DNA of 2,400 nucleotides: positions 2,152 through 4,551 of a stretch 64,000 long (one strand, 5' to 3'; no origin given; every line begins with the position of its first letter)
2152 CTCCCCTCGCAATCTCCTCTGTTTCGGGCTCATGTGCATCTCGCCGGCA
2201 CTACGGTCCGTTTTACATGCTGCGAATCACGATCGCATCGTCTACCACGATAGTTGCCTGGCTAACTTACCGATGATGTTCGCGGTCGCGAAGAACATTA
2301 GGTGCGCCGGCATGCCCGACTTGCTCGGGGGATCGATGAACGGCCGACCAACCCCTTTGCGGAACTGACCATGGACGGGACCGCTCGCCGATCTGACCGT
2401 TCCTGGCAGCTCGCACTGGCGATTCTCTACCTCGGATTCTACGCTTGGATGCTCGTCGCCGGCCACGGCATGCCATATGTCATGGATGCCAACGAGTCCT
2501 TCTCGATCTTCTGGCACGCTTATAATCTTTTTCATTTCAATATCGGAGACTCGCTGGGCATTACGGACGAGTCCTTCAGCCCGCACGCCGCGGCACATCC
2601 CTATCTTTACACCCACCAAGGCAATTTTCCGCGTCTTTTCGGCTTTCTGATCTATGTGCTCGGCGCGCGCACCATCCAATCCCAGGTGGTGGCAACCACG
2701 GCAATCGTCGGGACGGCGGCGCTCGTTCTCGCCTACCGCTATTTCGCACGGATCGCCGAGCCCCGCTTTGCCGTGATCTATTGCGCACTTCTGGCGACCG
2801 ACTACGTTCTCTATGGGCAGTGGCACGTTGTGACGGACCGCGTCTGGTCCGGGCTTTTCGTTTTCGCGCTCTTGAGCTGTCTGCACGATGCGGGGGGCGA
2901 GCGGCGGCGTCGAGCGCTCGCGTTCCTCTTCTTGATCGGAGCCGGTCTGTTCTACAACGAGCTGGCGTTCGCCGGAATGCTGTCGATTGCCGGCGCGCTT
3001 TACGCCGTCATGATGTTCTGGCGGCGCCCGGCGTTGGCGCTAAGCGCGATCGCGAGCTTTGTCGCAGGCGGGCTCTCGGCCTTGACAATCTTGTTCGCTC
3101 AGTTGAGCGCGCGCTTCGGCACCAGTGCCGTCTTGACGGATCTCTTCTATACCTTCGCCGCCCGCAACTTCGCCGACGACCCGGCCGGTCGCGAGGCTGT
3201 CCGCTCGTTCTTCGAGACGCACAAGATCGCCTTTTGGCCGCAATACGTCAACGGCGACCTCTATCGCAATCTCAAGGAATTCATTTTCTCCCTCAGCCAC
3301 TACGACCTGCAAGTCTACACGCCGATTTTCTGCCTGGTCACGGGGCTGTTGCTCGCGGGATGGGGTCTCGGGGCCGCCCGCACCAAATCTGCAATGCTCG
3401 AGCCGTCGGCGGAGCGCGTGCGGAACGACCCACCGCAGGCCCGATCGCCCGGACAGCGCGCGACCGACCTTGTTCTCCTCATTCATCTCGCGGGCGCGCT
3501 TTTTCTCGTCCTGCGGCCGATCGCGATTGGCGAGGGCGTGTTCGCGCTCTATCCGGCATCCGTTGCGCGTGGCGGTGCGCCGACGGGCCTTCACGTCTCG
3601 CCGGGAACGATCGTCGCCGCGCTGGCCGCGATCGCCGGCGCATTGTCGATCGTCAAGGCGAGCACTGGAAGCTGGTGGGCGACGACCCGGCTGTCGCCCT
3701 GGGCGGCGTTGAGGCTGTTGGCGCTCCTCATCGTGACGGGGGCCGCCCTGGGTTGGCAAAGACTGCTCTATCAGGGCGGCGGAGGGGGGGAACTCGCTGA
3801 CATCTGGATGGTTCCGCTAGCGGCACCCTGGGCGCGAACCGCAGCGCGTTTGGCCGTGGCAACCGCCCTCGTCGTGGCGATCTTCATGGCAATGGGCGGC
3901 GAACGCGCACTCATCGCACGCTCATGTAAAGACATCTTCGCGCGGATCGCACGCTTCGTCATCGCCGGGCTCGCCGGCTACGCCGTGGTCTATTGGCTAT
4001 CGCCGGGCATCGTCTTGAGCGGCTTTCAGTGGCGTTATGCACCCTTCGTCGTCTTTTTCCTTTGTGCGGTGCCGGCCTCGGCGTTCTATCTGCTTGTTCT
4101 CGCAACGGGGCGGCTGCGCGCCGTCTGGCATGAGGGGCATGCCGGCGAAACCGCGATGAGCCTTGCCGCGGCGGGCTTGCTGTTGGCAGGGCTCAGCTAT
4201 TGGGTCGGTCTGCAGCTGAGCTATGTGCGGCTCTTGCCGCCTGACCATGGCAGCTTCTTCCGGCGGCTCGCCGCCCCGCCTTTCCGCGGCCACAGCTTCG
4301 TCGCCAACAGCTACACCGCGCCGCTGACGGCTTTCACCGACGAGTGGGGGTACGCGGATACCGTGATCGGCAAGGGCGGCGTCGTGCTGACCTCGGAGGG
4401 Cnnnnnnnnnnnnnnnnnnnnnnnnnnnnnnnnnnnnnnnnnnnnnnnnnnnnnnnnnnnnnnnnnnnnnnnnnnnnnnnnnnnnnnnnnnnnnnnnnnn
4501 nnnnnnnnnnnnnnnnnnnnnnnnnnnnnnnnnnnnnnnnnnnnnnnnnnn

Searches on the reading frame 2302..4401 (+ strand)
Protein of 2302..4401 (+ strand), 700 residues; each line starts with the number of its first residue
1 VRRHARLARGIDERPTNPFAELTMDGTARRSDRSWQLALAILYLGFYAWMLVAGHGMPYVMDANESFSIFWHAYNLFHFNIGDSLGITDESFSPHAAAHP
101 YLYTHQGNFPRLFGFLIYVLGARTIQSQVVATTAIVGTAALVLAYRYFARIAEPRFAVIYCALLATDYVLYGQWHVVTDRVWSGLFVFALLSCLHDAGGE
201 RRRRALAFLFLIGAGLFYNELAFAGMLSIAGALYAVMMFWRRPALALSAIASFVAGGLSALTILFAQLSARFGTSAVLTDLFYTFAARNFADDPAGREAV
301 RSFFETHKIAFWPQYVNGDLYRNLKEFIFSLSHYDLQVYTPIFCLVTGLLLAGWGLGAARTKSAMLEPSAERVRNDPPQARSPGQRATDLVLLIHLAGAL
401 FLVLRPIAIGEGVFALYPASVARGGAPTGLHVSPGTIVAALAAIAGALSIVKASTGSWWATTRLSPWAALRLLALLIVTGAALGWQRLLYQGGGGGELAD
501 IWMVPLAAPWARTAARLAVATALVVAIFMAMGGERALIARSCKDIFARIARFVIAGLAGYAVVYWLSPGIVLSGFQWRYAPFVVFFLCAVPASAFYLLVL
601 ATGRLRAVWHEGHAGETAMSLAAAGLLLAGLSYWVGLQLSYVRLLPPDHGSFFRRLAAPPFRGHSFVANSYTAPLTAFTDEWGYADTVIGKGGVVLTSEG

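Call 43: search_protein_families(library=pfam, proteins=[window:2302-4401:+], max_evalue=10)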
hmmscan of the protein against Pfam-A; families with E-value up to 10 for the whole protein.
window:2302-4401:+ (700 aa): 1 family
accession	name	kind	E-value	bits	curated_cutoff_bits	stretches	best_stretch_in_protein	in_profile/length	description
PF19558.4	DUF6080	-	0.077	12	27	1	32-152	12-131/447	Family of unknown function (DUF6080)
